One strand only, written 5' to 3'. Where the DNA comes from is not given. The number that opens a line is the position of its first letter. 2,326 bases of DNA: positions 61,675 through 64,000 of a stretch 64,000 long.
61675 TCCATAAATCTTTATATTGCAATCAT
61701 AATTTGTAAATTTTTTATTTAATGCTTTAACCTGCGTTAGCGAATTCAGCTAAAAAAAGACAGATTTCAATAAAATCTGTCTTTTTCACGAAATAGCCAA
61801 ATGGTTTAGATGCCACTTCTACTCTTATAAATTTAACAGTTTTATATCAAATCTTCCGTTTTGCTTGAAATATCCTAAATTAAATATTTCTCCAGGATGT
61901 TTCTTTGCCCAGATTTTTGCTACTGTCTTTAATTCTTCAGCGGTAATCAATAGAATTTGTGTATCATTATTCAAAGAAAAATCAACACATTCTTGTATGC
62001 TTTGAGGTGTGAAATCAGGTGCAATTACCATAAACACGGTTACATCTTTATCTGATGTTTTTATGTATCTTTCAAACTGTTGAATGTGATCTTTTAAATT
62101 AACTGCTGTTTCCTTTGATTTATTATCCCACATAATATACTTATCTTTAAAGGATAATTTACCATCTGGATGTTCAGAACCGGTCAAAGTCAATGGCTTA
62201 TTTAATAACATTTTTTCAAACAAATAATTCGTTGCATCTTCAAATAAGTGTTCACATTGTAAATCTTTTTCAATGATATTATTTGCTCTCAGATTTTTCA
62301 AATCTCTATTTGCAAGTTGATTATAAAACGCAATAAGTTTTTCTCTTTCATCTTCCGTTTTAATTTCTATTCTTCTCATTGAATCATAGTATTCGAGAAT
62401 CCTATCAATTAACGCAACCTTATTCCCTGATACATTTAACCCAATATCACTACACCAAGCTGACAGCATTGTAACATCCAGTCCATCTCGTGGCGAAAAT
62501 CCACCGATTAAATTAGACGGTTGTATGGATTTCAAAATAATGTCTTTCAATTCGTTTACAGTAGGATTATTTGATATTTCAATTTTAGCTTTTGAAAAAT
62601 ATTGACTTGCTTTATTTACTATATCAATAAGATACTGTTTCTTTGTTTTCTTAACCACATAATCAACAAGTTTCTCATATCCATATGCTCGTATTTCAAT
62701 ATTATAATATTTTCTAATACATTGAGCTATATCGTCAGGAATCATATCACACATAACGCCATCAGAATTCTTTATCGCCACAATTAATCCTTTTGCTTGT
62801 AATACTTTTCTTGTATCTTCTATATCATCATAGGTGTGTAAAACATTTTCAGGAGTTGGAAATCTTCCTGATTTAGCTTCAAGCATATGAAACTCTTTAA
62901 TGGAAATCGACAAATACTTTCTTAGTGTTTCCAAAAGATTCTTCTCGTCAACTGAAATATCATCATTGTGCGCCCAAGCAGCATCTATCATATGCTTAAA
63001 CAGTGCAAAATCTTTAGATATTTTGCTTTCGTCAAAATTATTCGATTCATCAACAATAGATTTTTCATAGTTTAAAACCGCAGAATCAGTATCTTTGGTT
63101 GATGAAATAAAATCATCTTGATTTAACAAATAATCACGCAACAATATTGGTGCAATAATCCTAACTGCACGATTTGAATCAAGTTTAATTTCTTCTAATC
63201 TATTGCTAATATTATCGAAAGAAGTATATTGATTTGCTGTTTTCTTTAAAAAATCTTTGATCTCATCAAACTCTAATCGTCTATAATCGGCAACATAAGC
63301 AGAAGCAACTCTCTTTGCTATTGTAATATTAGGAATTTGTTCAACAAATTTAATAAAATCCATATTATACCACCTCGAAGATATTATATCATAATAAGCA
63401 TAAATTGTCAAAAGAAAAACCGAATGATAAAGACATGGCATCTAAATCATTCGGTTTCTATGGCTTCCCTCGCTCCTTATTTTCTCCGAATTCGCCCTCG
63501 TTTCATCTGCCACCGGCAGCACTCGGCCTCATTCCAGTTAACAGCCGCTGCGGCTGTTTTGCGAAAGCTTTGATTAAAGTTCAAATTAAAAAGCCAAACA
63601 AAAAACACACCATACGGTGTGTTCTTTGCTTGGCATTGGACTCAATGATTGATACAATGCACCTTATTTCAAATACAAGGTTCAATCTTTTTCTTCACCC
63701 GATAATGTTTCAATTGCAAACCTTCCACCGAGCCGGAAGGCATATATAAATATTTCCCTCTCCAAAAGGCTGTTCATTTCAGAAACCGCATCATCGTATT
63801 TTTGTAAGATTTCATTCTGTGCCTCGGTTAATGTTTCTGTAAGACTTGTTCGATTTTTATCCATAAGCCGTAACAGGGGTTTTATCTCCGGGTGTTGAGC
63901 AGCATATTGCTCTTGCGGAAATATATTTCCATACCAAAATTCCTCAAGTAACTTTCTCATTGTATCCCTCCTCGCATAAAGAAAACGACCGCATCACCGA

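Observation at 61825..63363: AT-rich orphan gene: SAP/HeH motif plus C-terminal PD-(D/E)xK nuclease signature, a candidate single-gene defence nuclease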

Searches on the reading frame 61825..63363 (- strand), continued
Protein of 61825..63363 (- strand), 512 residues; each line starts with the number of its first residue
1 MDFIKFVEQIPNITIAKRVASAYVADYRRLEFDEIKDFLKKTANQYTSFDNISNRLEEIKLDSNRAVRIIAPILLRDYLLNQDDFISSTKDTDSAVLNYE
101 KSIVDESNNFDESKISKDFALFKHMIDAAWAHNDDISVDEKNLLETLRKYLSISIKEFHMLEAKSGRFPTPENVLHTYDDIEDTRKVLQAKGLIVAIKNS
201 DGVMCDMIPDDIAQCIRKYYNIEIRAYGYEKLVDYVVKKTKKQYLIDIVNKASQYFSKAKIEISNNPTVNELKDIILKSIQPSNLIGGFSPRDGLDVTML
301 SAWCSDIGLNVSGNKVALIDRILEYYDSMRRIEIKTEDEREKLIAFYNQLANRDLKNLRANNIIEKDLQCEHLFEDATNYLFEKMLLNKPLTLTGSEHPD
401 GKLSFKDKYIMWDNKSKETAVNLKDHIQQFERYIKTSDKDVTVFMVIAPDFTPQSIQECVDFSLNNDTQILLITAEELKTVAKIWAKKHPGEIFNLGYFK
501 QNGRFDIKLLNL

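Call 69: search_protein_families(library=pfam, proteins=[L017:2178-3191:+, L017:3588-3953:+, L017:5617-6639:+, L053:4698-5831:-, L089:8482-8937:+], max_evalue=0.001)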
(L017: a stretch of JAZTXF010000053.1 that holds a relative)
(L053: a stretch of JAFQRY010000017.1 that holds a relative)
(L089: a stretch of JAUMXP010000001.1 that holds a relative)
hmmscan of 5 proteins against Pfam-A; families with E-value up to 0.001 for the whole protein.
L017:2178-3191:+ (337 aa): 2 families
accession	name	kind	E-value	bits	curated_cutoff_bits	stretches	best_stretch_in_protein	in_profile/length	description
PF01972.22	SDH_protease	-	1.7e-20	73.6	31.3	1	80-263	90-245/286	ClpP-like SDH-type serine proteinase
PF25145.1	NfeD1b_N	-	1.2e-07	32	40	1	84-144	34-94/189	NfeD1b, N-terminal domain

L017:3588-3953:+ (121 aa): 0 families

L017:5617-6639:+ (340 aa): 2 families
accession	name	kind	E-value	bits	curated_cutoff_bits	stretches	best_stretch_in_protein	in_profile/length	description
PF06250.17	YhcG_C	-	8.1e-60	201.6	32.5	1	176-330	2-156/157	YhcG PDDEXK nuclease domain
PF17761.7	DUF1016_N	-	4.4e-47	160.1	32.8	1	21-151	4-137/137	DUF1016 N-terminal domain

L053:4698-5831:- (377 aa): 2 families
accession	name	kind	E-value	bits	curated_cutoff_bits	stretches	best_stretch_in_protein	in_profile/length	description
PF13280.12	WYL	-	1.7e-12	47.6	21.8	1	214-258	23-68/70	WYL domain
PF25583.1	WCX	-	4.1e-06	27.5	23.9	1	319-366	27-74/76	WCX domain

L089:8482-8937:+ (151 aa): 1 family
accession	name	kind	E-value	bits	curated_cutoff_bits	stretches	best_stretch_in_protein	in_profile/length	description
PF04480.18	DUF559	-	1e-29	103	20.6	1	31-134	4-107/109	Protein of unknown function (DUF559)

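Call 85: search_protein_families(library=pfam, alignment_id=A3, max_evalue=0.01)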
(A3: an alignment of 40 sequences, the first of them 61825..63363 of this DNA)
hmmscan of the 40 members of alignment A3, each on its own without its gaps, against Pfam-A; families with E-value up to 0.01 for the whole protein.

A. member 1, window:61825-63363:- (512 aa): 2 families
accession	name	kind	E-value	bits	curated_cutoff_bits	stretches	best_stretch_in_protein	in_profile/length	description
PF02037.33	SAP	-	8.8e-07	28.8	23.9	1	297-326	7-36/37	SAP domain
PF18953.6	SAP_new25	-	0.00096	19.2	26.3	1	300-330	13-43/51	SAP domain-containing new25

B. families by the number of members that match (of 40 scanned): 16 families
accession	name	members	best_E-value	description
PF02037.33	SAP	24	1.1e-15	SAP domain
PF18953.6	SAP_new25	19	7.9e-10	SAP domain-containing new25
PF09254.17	FokI_cleav_dom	13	9.3e-08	FokI, cleavage domain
PF03735.19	ENT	4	9.8e-05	ENT domain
PF05099.18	TerB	4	0.0001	Tellurite resistance protein TerB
PF13297.11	SDE2_2C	1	0.00034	Replication stress response SDE2 C-terminal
PF21728.3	PADR1_N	1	0.00039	PADR1, N-terminal helical domain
PF16138.10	DUF4846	1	0.00069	Domain of unknown function (4846)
PF03834.20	Rad10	1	0.00075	Binding domain of DNA repair protein Ercc1 (rad10/Swi10)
PF13240.11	Zn_Ribbon_1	1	0.0021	zinc-ribbon domain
PF07793.16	DUF1631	1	0.0033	Protein of unknown function (DUF1631)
PF21188.2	BRR2_plug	1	0.0037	Pre-mRNA-splicing helicase BRR2 plug domain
PF07631.16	PSD4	1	0.0048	Protein of unknown function (DUF1592)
PF01843.25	DIL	1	0.0051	DIL domain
PF20941.2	DUF6848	1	0.008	Domain of unknown function (DUF6848)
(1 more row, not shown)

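Call 86: search_protein_families(library=padloc, alignment_id=A3, max_evalue=0.01)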
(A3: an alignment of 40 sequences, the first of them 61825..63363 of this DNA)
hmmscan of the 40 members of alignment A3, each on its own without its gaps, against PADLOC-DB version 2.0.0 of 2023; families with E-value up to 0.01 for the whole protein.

A. member 1, window:61825-63363:- (512 aa): 0 families

B. families by the number of members that match (of 40 scanned): 5 families
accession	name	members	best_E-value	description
PDLC04529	PDC-M23A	1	0.0002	-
PDLC03477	REase_II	1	0.00029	Type II restriction enzyme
PDLC05027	PDC-S48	1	0.0011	-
PDLC01878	CARF3--CARF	1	0.0053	-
PDLC01266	Cas11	1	0.0089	CAS-I-A; effector_SS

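Call 88: search_protein_families(library=phrogs, proteins=[L093:383-1237:-, L093:1337-1819:-, L093:1982-2851:-, L093:3083-4705:-, L093:4718-5038:-, L093:5431-5829:-, L093:5816-6235:-, L093:6330-6665:-, L093:6662-6988:-, L093:9681-11042:+], max_evalue=0.0001)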
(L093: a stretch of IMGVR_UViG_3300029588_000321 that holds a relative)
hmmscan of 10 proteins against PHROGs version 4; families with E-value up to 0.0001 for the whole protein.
L093:383-1237:- (284 aa): 1 family
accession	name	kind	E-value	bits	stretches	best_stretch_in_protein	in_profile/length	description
phrog_3584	-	DNA, RNA and nucleotide metabolism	1.6e-56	192.7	1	3-267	4-257/265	replication initiation protein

L093:1337-1819:- (160 aa): 1 family
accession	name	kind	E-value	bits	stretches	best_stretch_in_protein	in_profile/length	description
phrog_22543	-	unknown function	2.8e-05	25.5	1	14-108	4-104/105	-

L093:1982-2851:- (289 aa): 4 families
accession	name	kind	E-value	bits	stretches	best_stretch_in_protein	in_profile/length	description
phrog_15609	-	unknown function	5e-46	158.5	1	7-277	11-302/316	-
phrog_1733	-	unknown function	1.2e-14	55.3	1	24-232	28-237/305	-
phrog_15077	-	unknown function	8e-06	26.6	1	14-81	13-80/546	-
phrog_6963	-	unknown function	6e-05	23.7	0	24-221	32-217/283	-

L093:3083-4705:- (540 aa): 4 families
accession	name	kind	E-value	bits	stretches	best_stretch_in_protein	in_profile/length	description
phrog_8470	-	unknown function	2.4e-79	268.7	1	7-536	36-559/567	-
phrog_7484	-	unknown function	9.5e-30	104.7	1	198-531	133-446/450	-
phrog_3169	-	unknown function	6.5e-19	69.3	1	421-527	360-465/474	-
phrog_9653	-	unknown function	4.5e-08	33.7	1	413-532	256-370/373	-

L093:4718-5038:- (106 aa): 2 families
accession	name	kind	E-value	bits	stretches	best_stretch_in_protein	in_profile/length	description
phrog_7445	-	unknown function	9.6e-12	46.1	1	1-89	1-87/138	-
phrog_35860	-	unknown function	2.1e-09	38.3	1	6-88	89-172/256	-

L093:5431-5829:- (132 aa): 0 families

L093:5816-6235:- (139 aa): 0 families

L093:6330-6665:- (111 aa): 0 families

L093:6662-6988:- (108 aa): 0 families

L093:9681-11042:+ (453 aa): 4 families
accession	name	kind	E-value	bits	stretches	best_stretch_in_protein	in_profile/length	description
phrog_1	-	integration and excision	9.5e-66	224.3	1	16-440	117-455/611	integrase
phrog_216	-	integration and excision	1.1e-31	111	1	133-434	15-238/301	integrase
phrog_7685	-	integration and excision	5.1e-12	46.8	1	342-430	148-236/240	integrase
phrog_7269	-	integration and excision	3.9e-07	30.9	1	367-412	21-65/89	integrase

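Call 95: search_protein_families(library=pfam, alignment_id=A6, max_evalue=0.00001)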
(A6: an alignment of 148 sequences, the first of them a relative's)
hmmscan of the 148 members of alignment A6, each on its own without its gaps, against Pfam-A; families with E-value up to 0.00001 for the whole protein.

A. member 1, L041:5047-5865:+ (272 aa): 1 family
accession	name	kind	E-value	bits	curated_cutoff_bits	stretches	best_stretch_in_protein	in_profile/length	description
PF04203.18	Sortase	-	1.9e-08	34.6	26.6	1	125-257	33-124/125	Sortase domain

B. families by the number of members that match (of 148 scanned): 167 families (the first 25 are shown)
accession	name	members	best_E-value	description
PF05635.17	23S_rRNA_IVP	5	2.7e-25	23S rRNA-intervening sequence protein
PF08281.18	Sigma70_r4_2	4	6.5e-13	Sigma-70, region 4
PF00005.33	ABC_tran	3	2.6e-37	ABC transporter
PF04480.18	DUF559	3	1e-29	Protein of unknown function (DUF559)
PF04542.20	Sigma70_r2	3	1.4e-18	Sigma-70 region 2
PF04545.22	Sigma70_r4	3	3.2e-18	Sigma-70, region 4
PF20434.5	BD-FAE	3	4.1e-15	BD-FAE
PF01384.25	PHO4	2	8.6e-74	Phosphate transporter family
PF01979.26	Amidohydro_1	2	2.7e-27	Amidohydrolase family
PF13419.12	HAD_2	2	1.3e-25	Haloacid dehalogenase-like hydrolase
PF13240.11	Zn_Ribbon_1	2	3.7e-25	zinc-ribbon domain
PF00702.32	Hydrolase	2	5.4e-25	haloacid dehalogenase-like hydrolase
PF00326.27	Peptidase_S9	2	4.6e-23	Prolyl oligopeptidase family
PF07969.17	Amidohydro_3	2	1.4e-15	Amidohydrolase family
PF04539.22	Sigma70_r3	2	7.5e-13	Sigma-70 region 3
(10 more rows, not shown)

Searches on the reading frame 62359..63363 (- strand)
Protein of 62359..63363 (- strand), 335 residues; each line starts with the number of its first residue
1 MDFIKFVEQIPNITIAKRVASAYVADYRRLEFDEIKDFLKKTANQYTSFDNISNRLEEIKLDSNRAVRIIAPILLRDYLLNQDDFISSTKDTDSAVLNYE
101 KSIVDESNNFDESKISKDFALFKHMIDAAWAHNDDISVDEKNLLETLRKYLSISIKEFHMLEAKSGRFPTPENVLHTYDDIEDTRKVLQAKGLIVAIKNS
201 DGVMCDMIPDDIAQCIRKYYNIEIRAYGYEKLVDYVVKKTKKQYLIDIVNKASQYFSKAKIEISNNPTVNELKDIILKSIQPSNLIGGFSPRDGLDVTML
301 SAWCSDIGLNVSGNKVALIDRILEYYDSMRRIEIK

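Call 66: predict_structure(alignment_id=A5)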
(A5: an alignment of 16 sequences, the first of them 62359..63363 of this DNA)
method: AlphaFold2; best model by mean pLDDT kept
length: 335 residues; sequences in the alignment: 16
mean_pLDDT: 90.1   pTM: 0.86
mean pLDDT of the five models: 90.1, 90.0, 89.9, 88.9, 88.2
residues with pLDDT >= 90: 223; 70-90: 102; 50-70: 9; < 50: 1
segments of 3 or more residues with pLDDT < 50: none
pLDDT, mean of each block of 10 residues (from residue 1): 88 86 79 91 92 94 92 96 94 98 92 76 89 79 87 88 92 96 96 92 94 95 94 95 94 74 86 91 93 91 95 95 94 65
secondary structure, 60 per line:
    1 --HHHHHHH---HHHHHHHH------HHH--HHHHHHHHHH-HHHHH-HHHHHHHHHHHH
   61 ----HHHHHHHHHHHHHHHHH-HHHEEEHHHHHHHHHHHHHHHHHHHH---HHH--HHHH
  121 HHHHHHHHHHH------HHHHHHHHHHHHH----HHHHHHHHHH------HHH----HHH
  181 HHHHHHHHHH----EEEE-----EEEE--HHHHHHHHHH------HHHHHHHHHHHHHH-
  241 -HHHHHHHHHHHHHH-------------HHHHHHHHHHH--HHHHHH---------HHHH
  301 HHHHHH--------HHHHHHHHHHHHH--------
elements in order: H3-9 H13-20 H32-41 H43-47 H49-60 H65-81 E86-88 H89-108 H117-131 H138-150 H155-164 H178-190 E195-198 E204-207 H210-219 H226-239 H242-255 H269-279 H282-287 H297-306 H315-327

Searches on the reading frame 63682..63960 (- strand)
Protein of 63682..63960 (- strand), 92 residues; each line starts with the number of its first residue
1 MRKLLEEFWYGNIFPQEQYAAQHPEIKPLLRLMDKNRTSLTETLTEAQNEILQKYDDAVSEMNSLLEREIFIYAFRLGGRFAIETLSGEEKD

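Call 24: search_protein_families(library=pfam, proteins=[window:63682-63960:-], max_evalue=0.001)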
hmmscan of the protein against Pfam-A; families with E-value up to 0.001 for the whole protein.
window:63682-63960:- (92 aa): 1 family
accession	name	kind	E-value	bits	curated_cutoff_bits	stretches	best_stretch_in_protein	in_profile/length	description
PF20648.2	DUF6809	-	1.1e-23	84.3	27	1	1-85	1-85/85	Family of unknown function (DUF6809)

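Call 59: find_encoding_contigs(protein=window:63682-63960:-, flank=6000, max_places=8)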
Protein window:63682-63960:- (92 aa): no gene with exactly this product is on record in the collection.
